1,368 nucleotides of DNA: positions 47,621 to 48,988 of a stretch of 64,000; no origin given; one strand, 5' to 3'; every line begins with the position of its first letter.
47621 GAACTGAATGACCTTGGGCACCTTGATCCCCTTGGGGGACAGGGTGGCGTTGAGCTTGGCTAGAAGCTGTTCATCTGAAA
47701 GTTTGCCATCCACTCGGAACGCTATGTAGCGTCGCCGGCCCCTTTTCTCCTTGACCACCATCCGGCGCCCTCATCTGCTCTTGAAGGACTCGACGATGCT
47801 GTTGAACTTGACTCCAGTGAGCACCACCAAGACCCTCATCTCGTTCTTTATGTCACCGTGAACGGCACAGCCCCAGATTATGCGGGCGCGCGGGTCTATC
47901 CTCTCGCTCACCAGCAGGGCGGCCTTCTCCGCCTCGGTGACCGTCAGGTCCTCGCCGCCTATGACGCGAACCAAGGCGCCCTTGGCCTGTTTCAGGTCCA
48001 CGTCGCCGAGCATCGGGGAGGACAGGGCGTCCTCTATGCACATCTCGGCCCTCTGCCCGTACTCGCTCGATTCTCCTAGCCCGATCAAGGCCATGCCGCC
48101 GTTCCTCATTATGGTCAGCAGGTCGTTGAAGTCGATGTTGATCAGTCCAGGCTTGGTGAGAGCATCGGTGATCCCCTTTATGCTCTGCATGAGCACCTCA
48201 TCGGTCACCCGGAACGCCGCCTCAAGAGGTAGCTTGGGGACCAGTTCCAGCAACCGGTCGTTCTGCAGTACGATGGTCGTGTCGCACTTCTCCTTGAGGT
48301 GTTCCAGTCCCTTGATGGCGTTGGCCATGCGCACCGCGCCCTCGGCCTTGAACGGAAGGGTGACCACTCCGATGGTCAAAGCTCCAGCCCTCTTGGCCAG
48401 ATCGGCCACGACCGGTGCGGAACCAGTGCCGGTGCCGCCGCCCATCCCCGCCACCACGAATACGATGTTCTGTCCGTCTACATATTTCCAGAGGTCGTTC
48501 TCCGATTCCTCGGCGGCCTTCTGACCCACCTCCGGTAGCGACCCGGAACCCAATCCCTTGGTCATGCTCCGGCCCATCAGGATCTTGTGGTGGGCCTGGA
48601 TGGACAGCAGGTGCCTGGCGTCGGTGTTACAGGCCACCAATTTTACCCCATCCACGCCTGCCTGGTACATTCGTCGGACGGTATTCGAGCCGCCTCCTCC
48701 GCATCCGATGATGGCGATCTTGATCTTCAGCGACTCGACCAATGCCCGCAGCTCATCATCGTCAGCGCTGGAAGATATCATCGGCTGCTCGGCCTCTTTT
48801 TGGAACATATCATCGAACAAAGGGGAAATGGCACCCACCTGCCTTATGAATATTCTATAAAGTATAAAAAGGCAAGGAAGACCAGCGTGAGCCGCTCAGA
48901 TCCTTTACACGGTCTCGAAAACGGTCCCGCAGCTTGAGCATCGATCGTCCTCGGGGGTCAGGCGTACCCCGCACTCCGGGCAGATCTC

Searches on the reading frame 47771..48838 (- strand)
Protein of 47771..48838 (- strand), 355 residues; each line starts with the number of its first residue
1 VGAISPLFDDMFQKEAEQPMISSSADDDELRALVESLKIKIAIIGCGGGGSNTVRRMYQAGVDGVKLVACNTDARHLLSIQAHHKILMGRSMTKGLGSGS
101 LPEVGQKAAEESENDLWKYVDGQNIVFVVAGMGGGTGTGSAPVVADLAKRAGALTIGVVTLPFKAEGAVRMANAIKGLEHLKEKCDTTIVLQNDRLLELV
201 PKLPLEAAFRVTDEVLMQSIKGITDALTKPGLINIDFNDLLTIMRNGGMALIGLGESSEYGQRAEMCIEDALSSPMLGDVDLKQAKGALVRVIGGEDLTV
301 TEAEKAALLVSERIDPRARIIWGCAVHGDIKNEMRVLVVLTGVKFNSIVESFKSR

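Call 67: search_protein_families(library=pfam, proteins=[window:47771-48838:-], max_evalue=0.00001)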
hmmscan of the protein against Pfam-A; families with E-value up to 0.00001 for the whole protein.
window:47771-48838:- (355 aa): 2 families
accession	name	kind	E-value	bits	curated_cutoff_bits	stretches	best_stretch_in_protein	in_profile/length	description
PF00091.31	Tubulin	-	7.1e-47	160.6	33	1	40-200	1-189/190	Tubulin/FtsZ family, GTPase domain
PF12327.13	FtsZ_C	-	1.9e-26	92.6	27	1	248-344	1-95/95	FtsZ family, C-terminal domain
